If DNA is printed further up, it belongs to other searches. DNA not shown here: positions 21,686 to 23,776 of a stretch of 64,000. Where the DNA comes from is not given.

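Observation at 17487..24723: glnA followed by a translationally coupled gatC-gatA-gatB-aspS operon with a bacterial-type (GAD-domain) AspRS, plus an asparaginase/GatD-like gene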

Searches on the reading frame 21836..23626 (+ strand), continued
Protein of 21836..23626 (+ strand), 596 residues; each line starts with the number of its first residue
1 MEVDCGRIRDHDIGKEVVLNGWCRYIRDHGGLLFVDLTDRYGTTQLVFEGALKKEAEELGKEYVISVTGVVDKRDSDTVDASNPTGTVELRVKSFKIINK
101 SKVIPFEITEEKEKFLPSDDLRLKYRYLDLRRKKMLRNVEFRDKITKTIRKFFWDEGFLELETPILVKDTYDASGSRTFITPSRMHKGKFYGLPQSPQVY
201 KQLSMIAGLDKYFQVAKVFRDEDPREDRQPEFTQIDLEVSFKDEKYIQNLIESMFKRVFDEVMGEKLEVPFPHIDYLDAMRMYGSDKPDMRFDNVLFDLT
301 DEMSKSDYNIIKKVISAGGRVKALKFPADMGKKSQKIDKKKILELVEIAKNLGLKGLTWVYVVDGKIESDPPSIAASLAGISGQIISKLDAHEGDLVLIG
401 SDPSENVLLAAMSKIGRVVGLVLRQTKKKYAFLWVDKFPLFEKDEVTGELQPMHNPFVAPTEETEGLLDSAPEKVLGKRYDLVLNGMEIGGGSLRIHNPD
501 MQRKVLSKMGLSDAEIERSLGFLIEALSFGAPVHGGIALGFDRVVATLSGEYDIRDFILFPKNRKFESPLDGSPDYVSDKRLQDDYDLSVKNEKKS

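Call 29: search_solved_structures(query=window:21836-23626:+, show_alignments=5, max_evalue=1e-10)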
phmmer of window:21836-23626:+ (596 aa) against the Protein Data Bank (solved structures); distinct sequences matched with E-value up to 1e-10: 71 (the best 60 are shown).
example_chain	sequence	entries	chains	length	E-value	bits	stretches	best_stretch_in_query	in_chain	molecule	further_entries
1efw_A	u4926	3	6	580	2.4e-129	435.7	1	5-584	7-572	ASPARTYL-TRNA SYNTHETASE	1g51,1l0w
6hhv_A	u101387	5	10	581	2.4e-129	435.7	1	5-584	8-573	Aspartate--tRNA(Asp) ligase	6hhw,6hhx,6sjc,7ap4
6wom_A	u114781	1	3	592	1e-128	433.6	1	11-583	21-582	Aspartate--tRNA ligase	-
1eqr_A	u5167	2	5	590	1.6e-128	433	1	5-582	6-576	ASPARTYL-TRNA SYNTHETASE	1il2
1c0a_A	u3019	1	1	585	2e-128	432.6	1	5-578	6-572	ASPARTYL TRNA SYNTHETASE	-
4wj3_M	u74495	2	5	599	1e-124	420.4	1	5-584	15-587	Aspartate--tRNA(Asp/Asn) ligase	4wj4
4rmf_A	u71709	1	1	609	2.1e-114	386.4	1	5-587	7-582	Aspartate--tRNA(Asp/Asn) ligase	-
4o2d_A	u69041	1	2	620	2.2e-114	386.3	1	5-587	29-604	Aspartate--tRNA ligase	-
5w25_A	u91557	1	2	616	3.4e-111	375.8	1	5-584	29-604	Aspartate--tRNA(Asp/Asn) ligase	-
4ah6_A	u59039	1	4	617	1.7e-106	360.2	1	4-584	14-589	ASPARTATE--TRNA LIGASE, MITOCHONDRIAL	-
1wyd_A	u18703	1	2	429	5.1e-36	127.5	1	13-265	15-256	hypothetical aspartyl-tRNA synthetase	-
3nel_A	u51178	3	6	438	2.4e-35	125.3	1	12-262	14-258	Aspartyl-tRNA synthetase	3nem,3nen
1b8a_A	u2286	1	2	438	1.2e-34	123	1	12-262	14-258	PROTEIN (ASPARTYL-TRNA SYNTHETASE)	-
1n9w_A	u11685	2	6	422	5.2e-27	97.8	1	12-263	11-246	aspartyl-tRNA synthetase 2 | Non-discriminating and archaeal-type aspartyl-tRNA synthetase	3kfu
9jkl_A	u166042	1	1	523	3.4e-25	91.8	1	83-265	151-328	Lysine--tRNA ligase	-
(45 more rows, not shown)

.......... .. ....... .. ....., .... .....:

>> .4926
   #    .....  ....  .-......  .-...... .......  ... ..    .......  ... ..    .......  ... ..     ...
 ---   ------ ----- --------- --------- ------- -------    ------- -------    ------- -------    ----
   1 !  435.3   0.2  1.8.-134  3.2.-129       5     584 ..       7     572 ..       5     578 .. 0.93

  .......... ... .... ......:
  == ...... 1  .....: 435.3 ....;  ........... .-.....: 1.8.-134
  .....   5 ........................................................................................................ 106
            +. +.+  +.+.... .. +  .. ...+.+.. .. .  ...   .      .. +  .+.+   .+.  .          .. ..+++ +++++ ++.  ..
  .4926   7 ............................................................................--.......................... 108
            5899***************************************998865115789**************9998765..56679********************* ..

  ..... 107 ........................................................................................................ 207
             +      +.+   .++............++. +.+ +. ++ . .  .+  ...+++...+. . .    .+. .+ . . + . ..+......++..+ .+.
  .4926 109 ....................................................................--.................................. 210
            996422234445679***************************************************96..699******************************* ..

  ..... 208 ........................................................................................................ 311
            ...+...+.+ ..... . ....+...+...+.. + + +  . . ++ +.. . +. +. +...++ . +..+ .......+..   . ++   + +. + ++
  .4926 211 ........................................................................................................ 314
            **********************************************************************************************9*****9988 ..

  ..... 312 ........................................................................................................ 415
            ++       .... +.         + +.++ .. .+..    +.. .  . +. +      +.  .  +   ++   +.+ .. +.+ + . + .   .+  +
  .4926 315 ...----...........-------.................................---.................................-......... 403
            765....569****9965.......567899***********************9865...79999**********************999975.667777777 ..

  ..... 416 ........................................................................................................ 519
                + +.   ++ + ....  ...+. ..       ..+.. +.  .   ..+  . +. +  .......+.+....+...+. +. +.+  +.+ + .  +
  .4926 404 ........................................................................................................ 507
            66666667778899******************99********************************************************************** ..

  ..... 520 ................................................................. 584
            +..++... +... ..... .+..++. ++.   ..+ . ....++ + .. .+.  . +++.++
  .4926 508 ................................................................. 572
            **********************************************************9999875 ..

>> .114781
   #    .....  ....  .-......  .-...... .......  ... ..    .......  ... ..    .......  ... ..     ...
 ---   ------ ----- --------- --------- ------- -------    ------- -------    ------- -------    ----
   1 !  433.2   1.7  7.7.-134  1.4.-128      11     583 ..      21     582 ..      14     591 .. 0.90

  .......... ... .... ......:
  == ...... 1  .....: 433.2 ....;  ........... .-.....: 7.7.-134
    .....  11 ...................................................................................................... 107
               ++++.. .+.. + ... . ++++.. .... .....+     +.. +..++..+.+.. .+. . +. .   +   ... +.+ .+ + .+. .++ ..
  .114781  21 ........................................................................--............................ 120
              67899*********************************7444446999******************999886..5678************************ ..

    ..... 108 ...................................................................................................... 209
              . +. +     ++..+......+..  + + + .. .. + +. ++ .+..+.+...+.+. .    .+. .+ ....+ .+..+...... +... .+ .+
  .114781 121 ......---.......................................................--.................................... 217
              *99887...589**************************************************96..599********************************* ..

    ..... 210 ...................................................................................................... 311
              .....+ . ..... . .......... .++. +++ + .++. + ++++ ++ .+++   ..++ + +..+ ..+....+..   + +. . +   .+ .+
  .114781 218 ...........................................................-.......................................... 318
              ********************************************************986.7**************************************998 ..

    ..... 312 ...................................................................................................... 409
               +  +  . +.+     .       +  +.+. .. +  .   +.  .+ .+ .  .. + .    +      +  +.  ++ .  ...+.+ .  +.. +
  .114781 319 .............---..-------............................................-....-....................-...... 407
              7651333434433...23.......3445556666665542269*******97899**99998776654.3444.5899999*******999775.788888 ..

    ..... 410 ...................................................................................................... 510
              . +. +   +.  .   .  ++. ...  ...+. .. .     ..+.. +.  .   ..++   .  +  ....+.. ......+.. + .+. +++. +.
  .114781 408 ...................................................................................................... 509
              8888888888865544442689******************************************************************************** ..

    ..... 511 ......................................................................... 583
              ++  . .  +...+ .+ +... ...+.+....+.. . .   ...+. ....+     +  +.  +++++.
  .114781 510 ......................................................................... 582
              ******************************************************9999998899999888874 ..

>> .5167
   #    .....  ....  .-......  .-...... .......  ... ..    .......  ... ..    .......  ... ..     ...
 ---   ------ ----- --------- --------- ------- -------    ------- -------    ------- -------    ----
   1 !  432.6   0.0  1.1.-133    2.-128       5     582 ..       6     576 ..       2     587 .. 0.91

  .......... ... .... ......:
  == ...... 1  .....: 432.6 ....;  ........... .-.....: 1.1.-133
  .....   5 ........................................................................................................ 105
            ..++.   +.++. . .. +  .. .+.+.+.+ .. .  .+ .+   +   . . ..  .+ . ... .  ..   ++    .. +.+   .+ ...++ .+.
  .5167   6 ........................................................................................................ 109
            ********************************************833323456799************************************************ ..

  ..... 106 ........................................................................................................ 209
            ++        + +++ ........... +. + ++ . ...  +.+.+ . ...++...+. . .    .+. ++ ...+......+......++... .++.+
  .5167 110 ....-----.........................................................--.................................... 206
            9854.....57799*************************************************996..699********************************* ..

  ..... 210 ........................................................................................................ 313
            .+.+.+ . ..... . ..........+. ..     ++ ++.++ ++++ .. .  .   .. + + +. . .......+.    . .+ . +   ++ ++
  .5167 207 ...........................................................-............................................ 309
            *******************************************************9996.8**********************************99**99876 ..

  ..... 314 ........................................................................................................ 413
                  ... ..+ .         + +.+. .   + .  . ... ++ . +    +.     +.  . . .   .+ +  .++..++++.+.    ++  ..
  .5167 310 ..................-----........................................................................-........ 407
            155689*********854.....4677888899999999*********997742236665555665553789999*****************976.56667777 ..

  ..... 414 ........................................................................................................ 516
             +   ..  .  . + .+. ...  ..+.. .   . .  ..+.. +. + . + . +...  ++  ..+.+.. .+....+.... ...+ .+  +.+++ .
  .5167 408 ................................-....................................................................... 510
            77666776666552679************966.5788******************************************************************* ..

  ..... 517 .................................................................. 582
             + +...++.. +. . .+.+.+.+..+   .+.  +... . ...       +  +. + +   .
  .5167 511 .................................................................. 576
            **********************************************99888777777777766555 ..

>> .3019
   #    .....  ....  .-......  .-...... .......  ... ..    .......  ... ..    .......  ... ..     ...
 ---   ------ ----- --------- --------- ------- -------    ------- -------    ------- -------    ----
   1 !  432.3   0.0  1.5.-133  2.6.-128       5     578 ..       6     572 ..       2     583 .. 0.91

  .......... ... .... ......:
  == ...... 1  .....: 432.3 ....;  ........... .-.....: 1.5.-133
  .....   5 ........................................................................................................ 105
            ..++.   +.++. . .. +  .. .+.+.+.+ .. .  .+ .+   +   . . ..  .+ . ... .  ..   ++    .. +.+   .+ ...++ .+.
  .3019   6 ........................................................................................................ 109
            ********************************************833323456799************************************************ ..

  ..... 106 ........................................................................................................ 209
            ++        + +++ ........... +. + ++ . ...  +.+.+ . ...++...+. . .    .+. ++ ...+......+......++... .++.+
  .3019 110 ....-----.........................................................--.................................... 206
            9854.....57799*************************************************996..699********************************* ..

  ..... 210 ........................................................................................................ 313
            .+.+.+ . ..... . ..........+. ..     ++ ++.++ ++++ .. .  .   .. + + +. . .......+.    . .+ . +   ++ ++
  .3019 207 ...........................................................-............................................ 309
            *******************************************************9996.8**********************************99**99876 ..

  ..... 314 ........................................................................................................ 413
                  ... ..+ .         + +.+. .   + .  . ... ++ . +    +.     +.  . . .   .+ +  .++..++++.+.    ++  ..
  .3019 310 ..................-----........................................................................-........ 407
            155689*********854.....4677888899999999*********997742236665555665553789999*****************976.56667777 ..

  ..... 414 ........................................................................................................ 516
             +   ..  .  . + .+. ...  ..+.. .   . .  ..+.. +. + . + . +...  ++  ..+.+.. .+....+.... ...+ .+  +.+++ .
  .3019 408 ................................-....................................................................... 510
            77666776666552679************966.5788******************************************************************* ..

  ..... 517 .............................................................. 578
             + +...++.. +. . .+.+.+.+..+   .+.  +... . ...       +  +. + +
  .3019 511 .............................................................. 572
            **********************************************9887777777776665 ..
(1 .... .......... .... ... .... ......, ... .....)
